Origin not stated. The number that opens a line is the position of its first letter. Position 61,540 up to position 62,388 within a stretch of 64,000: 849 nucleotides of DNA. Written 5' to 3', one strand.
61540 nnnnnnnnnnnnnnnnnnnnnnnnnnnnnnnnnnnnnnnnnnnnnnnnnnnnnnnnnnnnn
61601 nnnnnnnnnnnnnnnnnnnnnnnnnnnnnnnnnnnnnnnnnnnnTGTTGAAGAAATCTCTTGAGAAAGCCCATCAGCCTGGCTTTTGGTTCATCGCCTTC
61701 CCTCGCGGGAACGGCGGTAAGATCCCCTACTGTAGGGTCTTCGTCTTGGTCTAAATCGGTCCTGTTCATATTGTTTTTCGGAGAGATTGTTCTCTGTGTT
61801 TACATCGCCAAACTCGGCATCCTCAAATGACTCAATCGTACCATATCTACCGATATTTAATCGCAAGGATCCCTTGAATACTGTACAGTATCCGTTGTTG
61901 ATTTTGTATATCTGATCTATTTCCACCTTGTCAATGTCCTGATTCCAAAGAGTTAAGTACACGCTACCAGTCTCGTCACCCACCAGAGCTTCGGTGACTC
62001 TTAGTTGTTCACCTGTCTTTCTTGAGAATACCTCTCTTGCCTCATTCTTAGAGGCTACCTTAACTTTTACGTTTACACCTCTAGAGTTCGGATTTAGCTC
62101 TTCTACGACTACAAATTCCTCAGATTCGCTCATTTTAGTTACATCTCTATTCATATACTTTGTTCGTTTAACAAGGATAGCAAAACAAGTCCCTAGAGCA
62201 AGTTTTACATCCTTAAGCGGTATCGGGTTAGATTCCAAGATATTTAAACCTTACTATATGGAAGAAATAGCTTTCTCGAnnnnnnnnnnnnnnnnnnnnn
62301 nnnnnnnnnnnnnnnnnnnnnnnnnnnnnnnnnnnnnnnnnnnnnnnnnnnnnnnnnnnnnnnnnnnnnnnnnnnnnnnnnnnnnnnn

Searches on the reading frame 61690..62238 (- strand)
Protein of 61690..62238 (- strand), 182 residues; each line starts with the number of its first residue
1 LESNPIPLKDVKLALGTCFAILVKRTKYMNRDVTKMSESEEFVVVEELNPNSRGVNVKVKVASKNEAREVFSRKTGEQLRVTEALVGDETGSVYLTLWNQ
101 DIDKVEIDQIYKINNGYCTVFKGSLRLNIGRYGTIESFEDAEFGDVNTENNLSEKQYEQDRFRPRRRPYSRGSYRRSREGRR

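Call 57: search_protein_families(library=pfam, proteins=[window:61690-62238:-], max_evalue=1)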
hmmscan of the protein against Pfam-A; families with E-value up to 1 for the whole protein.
window:61690-62238:- (182 aa): 5 families
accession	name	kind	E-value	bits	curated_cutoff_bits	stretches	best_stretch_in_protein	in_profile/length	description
PF21473.3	Ssb-like_OB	-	1.4e-16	60.9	24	1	48-136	1-96/97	Single-stranded DNA binding protein Ssb-like, OB fold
PF01336.31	tRNA_anti-codon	-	0.005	17.2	27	1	80-130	16-70/75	OB-fold nucleic acid binding domain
PF17191.10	RecG_wedge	-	0.043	13.8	23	1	60-108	52-99/162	RecG wedge domain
PF01107.23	MP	-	0.066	13.2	23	1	63-114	22-74/191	Viral movement protein (MP)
PF16900.11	REPA_OB_2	-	0.086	13.2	27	1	61-106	19-65/98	Replication protein A OB domain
